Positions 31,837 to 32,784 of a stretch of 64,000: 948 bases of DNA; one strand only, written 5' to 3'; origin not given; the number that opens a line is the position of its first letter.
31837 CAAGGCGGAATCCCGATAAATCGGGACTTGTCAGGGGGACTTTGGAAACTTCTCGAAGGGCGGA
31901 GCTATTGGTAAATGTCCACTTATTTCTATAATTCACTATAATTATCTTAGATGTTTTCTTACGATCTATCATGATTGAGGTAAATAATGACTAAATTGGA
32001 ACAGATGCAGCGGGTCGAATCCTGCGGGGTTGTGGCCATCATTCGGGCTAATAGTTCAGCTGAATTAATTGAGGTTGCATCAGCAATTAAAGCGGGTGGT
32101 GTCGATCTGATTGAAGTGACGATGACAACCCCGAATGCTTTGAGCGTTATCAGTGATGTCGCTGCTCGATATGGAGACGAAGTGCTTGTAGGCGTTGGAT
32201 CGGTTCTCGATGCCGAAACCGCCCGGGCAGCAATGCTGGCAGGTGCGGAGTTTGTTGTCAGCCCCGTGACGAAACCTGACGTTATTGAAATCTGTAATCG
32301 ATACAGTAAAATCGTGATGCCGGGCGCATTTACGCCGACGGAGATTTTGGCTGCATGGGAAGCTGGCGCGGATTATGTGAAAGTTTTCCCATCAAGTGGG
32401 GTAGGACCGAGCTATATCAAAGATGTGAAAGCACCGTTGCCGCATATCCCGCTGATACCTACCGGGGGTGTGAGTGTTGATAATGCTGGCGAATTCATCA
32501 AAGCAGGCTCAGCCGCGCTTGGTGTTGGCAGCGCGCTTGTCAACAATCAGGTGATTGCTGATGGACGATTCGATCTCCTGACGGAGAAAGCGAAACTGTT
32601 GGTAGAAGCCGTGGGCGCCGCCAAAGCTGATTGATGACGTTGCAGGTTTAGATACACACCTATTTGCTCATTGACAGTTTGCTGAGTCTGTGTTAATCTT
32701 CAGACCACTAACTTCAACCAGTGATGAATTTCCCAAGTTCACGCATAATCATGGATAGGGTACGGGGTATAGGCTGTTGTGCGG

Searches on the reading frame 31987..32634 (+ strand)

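Call 3: search_protein_families(library=pfam, proteins=[window:31987-32634:+])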
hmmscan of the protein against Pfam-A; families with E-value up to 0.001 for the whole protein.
window:31987-32634:+ (215 aa): 3 families
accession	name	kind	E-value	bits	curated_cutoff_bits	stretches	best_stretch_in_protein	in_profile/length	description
PF01081.25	Aldolase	-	7e-38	130.5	27.8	1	10-196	5-191/196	KDPG and KHG aldolase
PF01180.27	DHO_dh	-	7.9e-06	25.7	27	0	152-188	239-277/291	Dihydroorotate dehydrogenase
PF02581.23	TMP-TENI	-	0.00033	20.5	27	0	116-183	104-179/180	Thiamine monophosphate synthase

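Call 4: search_protein_families(library=ncbifam, proteins=[window:31987-32634:+])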
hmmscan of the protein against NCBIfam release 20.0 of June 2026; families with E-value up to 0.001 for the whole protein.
window:31987-32634:+ (215 aa): 14 families
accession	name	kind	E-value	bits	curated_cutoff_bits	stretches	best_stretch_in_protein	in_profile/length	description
NF005119.0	PRK06552.1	subfamily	9.7e-68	227.8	238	1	1-209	1-209/213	bifunctional 2-keto-4-hydroxyglutarate aldolase/2-keto-3-deoxy-6-phosphogluconate aldolase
TIGR01182.1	eda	subfamily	8.9e-53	178.7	156.05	1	9-207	4-202/204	bifunctional 4-hydroxy-2-oxoglutarate aldolase/2-dehydro-3-deoxy-phosphogluconate aldolase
NF005673.0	PRK07455.1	equivalog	2.1e-51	174.1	232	1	8-209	8-209/213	bifunctional 4-hydroxy-2-oxoglutarate aldolase/2-dehydro-3-deoxy-phosphogluconate aldolase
NF006600.0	PRK09140.1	subfamily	4.9e-44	150.1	207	1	6-208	4-203/210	2-dehydro-3-deoxy-6-phosphogalactonate aldolase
NF005499.0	PRK07114.1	equivalog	1e-42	146.4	275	1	2-213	5-221/223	bifunctional 4-hydroxy-2-oxoglutarate aldolase/2-dehydro-3-deoxy-phosphogluconate aldolase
NF004325.0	PRK05718.1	subfamily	7.9e-38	129.9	241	1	5-208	7-210/213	keto-hydroxyglutarate-aldolase/keto-deoxy-phosphogluconate aldolase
NF004673.0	PRK06015.1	equivalog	4.9e-32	111.5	320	1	12-203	14-205/212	2-dehydro-3-deoxy-phosphogluconate aldolase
NF041633.1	trifunc_aldol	exception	5e-25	88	700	1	7-210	3-218/580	KHG/KDPG aldolase/sugar kinase fusion protein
NF005574.0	PRK07259.1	equivalog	1.1e-07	31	269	0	144-191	229-276/304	dihydroorotate dehydrogenase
NF041011.1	dihydoor_dh_Arch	equivalog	1.4e-07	30.9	330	0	154-211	223-286/289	dihydroorotate dehydrogenase PyrD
TIGR00736.1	nifR3_rel_arch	hypoth_equivalog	0.00024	20.7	218.7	1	16-91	138-218/231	MJ0144 family RNA dihydrouridine synthase-like protein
TIGR01037.2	pyrD_sub1_fam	subfamily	0.00038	19.6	270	0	153-190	234-272/300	dihydroorotate dehydrogenase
NF002727.0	PRK02615.1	equivalog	0.00078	18.3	335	0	113-192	248-335/349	thiamine phosphate synthase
TIGR00693.1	thiE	equivalog_domain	0.0009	18.5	145.1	0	137-187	137-187/197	thiamine phosphate synthase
